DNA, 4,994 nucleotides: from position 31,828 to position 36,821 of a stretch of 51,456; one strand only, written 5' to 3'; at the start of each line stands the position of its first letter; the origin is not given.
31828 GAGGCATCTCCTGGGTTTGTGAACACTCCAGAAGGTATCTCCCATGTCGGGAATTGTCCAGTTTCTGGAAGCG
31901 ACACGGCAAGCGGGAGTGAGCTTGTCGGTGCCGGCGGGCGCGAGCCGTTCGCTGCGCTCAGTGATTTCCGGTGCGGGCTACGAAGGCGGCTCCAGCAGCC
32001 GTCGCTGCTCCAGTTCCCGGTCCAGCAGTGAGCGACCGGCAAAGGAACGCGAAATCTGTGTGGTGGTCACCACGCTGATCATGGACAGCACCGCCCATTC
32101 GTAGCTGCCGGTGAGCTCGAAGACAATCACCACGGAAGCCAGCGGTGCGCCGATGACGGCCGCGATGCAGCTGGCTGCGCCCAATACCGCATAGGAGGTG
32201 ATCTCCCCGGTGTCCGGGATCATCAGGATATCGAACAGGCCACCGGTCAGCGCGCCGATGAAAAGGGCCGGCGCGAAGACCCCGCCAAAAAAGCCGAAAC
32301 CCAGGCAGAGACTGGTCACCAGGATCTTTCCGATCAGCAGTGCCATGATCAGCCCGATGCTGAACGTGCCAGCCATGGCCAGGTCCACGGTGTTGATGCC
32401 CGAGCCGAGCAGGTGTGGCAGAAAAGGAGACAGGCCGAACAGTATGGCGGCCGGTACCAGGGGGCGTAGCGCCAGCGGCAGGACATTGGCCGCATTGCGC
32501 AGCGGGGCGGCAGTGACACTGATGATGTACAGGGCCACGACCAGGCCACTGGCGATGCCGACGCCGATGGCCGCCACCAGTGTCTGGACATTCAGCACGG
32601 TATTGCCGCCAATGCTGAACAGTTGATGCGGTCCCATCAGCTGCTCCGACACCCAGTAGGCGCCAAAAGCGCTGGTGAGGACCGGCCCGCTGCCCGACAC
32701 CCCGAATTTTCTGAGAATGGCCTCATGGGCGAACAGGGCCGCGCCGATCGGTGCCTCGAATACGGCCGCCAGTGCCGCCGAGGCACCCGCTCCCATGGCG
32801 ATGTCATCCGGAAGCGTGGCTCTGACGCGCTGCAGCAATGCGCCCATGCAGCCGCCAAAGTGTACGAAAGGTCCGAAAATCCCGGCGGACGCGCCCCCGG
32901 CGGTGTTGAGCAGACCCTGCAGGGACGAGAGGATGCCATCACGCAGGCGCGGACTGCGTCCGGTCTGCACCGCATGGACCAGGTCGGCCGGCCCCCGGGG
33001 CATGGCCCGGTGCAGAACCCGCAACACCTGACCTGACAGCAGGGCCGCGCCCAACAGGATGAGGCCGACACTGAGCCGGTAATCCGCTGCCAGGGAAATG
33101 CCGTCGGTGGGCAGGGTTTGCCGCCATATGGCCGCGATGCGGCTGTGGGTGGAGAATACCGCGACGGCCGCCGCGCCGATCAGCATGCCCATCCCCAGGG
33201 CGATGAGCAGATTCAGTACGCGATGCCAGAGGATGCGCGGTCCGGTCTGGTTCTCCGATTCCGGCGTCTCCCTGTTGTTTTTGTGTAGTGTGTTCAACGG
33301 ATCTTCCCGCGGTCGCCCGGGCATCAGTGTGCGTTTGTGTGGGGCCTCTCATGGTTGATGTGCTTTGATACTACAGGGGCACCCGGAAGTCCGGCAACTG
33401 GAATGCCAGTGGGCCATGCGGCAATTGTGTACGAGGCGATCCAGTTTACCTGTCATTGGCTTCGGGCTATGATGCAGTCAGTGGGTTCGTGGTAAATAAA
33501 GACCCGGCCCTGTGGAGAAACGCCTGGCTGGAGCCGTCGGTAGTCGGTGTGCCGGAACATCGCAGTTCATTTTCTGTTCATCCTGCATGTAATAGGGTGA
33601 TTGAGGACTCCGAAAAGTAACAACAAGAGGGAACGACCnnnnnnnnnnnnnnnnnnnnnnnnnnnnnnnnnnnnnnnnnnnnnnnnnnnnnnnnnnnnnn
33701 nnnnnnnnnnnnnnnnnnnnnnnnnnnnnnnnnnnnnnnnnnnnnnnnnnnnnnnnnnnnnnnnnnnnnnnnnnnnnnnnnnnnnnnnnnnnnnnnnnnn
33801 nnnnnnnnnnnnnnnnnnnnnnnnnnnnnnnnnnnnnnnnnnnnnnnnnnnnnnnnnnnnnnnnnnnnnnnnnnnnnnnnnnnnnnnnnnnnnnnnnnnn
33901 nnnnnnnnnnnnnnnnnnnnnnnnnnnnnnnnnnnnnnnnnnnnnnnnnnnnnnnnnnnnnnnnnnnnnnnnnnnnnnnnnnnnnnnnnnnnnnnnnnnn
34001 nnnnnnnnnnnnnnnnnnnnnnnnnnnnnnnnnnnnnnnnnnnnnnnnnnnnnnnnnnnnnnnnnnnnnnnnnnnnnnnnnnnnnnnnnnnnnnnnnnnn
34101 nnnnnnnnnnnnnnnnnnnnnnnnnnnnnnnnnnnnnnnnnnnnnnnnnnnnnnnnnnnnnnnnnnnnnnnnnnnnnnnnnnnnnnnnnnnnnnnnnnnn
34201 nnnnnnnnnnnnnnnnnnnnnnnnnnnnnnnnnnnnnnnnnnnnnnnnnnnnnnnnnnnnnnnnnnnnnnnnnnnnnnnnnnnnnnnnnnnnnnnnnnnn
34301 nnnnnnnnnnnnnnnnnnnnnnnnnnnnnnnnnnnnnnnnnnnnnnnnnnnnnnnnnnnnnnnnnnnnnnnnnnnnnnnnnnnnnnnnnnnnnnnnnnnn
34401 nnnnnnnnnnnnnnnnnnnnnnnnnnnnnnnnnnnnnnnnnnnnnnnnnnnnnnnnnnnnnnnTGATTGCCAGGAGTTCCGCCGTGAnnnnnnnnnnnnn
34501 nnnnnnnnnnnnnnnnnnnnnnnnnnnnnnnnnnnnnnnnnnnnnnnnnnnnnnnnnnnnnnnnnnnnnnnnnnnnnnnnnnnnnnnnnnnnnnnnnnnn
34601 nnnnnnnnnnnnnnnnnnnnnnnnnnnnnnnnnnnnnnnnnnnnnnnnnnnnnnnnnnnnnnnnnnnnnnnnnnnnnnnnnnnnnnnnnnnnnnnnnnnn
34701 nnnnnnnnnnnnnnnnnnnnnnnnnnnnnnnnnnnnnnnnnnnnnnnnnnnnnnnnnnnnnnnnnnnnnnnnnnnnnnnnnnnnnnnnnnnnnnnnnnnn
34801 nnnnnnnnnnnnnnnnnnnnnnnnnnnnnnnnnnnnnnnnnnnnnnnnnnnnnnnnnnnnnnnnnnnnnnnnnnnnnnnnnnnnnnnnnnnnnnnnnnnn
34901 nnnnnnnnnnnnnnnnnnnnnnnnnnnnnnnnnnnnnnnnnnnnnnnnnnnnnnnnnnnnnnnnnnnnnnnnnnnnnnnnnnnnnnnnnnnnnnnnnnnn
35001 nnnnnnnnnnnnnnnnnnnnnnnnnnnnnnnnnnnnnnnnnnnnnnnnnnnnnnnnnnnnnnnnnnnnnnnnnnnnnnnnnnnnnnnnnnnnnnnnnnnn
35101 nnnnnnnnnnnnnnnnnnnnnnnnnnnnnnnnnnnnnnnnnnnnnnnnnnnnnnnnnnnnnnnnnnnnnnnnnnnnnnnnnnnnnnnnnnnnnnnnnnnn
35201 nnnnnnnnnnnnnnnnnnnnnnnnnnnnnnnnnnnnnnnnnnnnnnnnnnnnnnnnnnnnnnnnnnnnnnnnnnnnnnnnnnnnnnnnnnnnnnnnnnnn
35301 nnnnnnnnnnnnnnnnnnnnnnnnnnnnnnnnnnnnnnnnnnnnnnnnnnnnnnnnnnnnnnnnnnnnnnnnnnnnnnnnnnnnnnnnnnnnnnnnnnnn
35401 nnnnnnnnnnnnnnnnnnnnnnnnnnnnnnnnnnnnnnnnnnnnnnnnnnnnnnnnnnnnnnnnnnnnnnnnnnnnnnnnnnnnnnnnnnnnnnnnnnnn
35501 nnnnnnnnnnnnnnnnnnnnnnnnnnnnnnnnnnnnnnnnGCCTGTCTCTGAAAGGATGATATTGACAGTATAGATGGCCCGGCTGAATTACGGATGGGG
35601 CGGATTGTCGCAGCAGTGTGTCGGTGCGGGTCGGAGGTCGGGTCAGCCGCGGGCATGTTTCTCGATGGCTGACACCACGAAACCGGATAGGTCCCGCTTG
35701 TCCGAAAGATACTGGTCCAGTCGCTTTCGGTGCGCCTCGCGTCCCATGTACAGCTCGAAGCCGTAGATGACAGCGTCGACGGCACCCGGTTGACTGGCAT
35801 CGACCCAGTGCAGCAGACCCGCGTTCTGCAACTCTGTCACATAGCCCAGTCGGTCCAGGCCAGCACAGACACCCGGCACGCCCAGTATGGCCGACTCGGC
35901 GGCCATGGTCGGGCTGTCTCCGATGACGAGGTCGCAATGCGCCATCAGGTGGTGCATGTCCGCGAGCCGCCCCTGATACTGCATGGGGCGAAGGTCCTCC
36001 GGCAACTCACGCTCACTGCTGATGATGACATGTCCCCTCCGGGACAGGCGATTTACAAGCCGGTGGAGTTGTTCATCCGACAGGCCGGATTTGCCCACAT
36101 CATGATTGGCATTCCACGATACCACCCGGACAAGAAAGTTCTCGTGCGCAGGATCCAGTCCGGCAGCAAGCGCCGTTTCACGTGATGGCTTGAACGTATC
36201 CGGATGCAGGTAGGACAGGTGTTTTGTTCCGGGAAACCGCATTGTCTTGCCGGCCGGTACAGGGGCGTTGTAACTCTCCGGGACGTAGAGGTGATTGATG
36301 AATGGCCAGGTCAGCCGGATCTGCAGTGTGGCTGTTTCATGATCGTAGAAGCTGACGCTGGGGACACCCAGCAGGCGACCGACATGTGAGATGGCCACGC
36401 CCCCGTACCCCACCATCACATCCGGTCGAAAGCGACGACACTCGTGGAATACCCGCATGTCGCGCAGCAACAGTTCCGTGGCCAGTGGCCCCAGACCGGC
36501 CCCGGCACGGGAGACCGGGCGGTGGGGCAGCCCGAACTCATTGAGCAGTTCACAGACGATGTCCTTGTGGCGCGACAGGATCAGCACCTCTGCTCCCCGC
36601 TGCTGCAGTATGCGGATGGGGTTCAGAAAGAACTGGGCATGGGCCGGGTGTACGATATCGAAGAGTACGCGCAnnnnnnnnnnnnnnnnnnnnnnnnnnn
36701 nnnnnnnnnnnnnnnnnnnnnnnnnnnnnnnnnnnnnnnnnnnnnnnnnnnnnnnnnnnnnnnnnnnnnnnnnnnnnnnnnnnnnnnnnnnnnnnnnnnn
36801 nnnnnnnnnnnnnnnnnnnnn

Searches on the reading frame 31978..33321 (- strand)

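Call 71: search_protein_families(library=pfam, proteins=[window:31978-33321:-], max_evalue=0.0001)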
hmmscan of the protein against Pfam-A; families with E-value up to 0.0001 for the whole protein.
window:31978-33321:- (447 aa): 1 family
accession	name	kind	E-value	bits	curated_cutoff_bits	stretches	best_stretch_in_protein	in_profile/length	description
PF00654.25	Voltage_CLC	-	4.6e-59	200.7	24.8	1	100-425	9-346/346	Voltage gated chloride channel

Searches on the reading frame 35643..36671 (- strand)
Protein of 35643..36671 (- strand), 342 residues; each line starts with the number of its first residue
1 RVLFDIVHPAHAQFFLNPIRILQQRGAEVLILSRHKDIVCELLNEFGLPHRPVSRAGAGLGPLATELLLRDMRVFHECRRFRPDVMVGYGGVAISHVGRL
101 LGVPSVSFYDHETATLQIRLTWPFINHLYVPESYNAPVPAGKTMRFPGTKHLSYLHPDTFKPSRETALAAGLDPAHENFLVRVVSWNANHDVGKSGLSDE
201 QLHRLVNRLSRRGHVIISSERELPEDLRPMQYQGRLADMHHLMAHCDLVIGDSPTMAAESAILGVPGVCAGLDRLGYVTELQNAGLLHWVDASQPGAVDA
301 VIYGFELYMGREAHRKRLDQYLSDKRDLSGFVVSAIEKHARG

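Call 71: search_protein_families(library=pfam, proteins=[window:35643-36671:-], max_evalue=0.0001)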
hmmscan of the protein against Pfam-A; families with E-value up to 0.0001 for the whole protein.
window:35643-36671:- (342 aa): 1 family
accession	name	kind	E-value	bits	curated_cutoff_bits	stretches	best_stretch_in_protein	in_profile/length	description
PF04007.18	DUF354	-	1.3e-15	57.8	22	1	2-269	3-284/349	Protein of unknown function (DUF354)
